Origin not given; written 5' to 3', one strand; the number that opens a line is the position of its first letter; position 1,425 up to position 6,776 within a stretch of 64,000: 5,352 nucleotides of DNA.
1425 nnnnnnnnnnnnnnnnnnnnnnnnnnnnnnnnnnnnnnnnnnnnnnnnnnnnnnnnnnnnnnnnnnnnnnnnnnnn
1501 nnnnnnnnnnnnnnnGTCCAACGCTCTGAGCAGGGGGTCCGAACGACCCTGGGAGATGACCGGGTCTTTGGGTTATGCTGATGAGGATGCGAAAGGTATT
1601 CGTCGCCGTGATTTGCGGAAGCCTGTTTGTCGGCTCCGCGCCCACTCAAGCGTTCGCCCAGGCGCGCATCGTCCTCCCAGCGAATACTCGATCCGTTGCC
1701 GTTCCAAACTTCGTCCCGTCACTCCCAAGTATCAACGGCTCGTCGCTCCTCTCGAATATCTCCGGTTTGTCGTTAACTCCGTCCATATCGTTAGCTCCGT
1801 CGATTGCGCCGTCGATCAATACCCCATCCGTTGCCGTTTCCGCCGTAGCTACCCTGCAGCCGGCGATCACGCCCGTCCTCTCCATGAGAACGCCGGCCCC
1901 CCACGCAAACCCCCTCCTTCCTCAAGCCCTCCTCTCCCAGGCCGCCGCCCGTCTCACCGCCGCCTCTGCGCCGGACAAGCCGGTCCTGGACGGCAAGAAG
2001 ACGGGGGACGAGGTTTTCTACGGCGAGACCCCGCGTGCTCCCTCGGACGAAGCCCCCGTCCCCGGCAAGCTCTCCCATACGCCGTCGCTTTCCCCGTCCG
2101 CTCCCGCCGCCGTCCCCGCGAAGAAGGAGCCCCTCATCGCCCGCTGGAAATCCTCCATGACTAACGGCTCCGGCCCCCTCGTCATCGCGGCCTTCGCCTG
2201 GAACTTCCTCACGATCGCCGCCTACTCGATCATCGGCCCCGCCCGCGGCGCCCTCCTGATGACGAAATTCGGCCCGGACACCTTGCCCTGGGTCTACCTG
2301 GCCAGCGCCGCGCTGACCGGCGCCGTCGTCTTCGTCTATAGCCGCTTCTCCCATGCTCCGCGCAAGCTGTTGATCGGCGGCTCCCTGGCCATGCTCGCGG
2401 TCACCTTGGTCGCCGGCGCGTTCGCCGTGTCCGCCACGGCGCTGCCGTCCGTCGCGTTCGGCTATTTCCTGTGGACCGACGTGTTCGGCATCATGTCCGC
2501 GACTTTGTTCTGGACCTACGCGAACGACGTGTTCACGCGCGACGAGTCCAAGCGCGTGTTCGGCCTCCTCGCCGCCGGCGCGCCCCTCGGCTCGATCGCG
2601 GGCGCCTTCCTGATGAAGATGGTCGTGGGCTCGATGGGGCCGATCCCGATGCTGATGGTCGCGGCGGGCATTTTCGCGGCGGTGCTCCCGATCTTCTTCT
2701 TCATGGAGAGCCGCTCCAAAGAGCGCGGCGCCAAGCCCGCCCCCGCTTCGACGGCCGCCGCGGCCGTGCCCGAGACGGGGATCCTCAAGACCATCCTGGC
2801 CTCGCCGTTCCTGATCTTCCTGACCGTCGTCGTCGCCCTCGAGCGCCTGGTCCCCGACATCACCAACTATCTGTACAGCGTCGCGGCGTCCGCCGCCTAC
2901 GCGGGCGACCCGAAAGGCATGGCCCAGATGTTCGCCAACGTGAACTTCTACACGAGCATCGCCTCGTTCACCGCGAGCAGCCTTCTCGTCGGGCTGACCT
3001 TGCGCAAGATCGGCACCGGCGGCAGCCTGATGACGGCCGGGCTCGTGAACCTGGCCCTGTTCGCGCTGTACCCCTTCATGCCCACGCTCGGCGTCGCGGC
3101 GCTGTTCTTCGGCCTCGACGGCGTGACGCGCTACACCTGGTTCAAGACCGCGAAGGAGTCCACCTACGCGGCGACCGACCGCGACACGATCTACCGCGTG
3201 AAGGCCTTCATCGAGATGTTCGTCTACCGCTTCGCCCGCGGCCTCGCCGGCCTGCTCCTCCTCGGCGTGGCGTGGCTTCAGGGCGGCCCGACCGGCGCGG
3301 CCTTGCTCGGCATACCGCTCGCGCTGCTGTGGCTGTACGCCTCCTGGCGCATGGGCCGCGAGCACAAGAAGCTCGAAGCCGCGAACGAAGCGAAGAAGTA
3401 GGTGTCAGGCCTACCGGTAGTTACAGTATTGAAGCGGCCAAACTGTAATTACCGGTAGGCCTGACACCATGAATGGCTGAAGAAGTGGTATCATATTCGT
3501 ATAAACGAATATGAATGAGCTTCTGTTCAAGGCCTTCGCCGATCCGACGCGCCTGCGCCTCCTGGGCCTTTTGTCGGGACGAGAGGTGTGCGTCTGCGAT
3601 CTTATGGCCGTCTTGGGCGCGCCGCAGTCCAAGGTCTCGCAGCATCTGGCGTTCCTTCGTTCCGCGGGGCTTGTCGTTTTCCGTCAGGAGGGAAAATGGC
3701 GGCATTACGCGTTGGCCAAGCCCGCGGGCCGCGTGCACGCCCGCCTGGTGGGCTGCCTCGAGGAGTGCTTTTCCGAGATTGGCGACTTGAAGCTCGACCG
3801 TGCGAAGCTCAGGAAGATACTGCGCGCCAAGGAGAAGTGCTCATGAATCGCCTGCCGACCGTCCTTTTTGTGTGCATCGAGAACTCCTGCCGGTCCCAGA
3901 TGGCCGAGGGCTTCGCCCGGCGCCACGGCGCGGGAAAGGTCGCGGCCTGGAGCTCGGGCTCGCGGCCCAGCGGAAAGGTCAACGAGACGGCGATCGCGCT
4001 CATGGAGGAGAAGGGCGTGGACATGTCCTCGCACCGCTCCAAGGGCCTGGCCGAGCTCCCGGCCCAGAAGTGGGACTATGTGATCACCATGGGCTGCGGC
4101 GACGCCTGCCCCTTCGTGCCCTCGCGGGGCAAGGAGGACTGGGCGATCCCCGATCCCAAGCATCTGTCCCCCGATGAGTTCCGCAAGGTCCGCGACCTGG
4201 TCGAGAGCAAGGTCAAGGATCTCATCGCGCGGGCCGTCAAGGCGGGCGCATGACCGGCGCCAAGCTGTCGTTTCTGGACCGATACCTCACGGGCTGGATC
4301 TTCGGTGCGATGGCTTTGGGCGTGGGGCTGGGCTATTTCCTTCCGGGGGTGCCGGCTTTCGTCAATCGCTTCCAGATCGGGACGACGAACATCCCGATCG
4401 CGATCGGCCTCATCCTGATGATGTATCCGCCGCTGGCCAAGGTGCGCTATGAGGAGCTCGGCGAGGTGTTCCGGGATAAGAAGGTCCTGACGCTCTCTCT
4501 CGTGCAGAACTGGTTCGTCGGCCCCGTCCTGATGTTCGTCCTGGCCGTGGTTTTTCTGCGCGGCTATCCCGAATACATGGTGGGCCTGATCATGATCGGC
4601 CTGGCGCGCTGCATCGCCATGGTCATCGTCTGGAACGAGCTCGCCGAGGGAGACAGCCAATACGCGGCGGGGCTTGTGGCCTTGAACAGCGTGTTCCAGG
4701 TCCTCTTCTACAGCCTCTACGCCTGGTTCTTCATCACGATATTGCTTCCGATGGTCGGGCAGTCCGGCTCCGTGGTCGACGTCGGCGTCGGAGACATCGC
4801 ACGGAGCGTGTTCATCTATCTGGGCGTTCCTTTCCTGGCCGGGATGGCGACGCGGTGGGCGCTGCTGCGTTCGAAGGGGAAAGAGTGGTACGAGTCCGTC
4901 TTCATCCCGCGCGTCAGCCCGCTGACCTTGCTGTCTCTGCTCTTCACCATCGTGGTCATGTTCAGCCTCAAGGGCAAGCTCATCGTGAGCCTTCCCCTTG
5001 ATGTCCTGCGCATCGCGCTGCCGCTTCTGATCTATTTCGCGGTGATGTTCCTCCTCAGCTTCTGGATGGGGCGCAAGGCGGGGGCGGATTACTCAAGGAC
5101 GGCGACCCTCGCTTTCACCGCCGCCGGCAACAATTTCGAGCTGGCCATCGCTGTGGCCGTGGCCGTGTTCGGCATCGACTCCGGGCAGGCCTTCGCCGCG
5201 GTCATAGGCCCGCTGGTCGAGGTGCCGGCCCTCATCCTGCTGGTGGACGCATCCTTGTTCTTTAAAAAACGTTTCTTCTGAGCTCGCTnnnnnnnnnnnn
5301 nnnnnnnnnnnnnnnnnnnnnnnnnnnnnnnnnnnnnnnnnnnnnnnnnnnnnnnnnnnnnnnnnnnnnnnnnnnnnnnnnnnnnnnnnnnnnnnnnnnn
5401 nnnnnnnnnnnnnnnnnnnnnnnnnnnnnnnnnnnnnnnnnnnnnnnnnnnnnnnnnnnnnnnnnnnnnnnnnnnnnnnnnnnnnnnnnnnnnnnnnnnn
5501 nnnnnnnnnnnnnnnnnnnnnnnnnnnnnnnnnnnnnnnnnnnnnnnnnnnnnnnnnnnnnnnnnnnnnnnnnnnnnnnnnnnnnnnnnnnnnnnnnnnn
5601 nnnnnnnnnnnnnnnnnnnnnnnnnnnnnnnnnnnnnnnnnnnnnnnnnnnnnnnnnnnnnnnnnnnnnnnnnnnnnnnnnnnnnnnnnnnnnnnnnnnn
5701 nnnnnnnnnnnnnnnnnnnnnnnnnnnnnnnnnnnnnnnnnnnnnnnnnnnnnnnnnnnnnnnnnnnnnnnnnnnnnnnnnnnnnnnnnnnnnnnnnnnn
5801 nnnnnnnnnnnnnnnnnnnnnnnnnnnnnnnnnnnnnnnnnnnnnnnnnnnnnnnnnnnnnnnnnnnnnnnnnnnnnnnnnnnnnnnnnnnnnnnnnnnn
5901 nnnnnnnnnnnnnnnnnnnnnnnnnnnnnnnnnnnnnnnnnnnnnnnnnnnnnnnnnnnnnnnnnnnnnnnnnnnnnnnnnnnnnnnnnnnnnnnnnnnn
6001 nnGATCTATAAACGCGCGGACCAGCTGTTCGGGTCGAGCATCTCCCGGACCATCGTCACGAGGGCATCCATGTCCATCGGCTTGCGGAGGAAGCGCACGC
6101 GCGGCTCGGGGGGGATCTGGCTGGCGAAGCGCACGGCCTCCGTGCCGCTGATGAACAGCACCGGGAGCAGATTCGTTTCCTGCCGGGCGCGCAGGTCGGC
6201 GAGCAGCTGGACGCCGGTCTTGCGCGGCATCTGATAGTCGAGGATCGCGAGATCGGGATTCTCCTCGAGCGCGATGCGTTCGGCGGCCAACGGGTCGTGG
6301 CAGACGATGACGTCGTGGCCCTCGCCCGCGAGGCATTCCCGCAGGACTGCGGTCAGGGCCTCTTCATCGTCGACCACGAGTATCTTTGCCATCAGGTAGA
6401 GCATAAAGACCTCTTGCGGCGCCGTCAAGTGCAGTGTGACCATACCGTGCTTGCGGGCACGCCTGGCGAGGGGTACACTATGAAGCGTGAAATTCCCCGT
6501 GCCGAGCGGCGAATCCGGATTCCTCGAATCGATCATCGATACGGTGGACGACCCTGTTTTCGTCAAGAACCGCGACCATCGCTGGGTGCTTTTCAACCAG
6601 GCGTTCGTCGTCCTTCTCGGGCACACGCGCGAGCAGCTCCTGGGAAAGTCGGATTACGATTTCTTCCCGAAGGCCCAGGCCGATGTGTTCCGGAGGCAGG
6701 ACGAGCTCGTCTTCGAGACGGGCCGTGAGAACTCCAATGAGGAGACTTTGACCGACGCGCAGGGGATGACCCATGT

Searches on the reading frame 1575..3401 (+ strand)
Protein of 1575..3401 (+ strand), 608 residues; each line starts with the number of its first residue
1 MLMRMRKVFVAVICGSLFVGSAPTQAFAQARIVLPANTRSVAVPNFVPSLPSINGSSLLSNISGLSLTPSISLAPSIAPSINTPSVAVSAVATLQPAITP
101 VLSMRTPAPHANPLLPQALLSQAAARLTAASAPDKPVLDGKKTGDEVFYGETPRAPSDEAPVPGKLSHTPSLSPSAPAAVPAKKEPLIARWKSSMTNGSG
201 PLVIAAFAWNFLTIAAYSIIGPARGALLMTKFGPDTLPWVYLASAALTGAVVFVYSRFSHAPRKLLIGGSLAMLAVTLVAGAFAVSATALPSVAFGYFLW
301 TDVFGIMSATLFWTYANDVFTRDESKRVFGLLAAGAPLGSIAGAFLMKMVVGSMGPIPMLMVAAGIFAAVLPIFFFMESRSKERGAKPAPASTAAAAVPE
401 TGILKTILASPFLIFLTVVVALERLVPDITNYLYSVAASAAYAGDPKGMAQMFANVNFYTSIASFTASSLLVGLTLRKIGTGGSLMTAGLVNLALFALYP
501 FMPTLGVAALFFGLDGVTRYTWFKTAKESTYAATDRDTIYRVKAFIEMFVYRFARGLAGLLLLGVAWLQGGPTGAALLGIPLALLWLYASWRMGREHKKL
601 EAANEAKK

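Call 17: search_protein_families(library=ncbifam, proteins=[window:1575-3401:+], max_evalue=1e-12)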
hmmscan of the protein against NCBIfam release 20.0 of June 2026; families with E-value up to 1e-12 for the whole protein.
window:1575-3401:+ (608 aa): 0 families

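Call 38: search_protein_families(library=pfam, proteins=[window:1575-3401:+], max_evalue=0.0001)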
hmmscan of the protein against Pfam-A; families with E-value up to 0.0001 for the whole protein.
window:1575-3401:+ (608 aa): 2 families
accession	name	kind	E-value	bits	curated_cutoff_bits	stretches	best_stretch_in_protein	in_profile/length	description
PF07690.21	MFS_1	-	3.2e-10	39.9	33.4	1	210-514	5-306/347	Major Facilitator Superfamily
PF03219.20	TLC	-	2.9e-06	26.8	21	0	306-480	161-349/491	TLC ATP/ADP transporter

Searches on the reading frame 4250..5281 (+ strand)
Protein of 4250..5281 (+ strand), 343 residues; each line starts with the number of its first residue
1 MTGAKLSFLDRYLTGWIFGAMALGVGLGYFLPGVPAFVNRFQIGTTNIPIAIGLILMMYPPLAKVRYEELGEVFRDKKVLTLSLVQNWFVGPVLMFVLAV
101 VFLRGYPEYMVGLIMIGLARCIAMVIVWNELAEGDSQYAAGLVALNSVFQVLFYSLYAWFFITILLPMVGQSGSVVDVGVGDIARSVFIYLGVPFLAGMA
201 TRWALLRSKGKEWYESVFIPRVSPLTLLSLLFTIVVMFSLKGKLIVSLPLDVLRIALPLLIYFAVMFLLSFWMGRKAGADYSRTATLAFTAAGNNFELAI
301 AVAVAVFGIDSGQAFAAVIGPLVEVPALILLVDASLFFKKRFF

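Call 17: search_protein_families(library=ncbifam, proteins=[window:4250-5281:+], max_evalue=1e-12)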
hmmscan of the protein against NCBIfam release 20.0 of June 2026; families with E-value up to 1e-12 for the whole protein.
window:4250-5281:+ (343 aa): 1 family
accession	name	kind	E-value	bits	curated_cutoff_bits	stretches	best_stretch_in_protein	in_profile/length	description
TIGR00832.1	acr3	equivalog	2.8e-135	450.9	282.8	1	6-333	1-325/327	ACR3 family arsenite efflux transporter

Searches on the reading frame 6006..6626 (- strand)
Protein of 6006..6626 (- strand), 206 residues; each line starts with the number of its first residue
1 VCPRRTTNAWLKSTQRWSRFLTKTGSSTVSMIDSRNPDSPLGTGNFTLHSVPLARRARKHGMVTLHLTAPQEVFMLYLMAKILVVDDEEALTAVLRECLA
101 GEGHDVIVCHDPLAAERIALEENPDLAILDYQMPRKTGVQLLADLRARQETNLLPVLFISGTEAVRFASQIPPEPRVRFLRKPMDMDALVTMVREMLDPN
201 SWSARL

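Call 17: search_protein_families(library=ncbifam, proteins=[window:6006-6626:-], max_evalue=1e-12)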
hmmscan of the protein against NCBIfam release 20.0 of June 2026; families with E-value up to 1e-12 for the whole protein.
window:6006-6626:- (206 aa): 5 families
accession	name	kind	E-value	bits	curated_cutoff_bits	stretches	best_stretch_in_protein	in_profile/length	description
NF045717.1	DVU0259_DivK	exception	1.1e-18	67.5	160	1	79-197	2-116/117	DVU0259 family response regulator domain-containing protein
NF047793.1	ResRegPgtA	equivalog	1.8e-14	53.4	650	1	80-197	6-121/414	two-component system response regulator PgtA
NF008199.0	PRK10955.1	equivalog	2.5e-14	53.8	341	1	79-203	1-121/232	envelope stress response regulator transcription factor CpxR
TIGR02154.1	PhoB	equivalog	3.1e-14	52.8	296.2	1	80-160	3-83/226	phosphate regulon transcriptional regulator PhoB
TIGR01818.1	ntrC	equivalog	9.2e-13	47.8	558.6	0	82-197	1-114/463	nitrogen regulation protein NR(I)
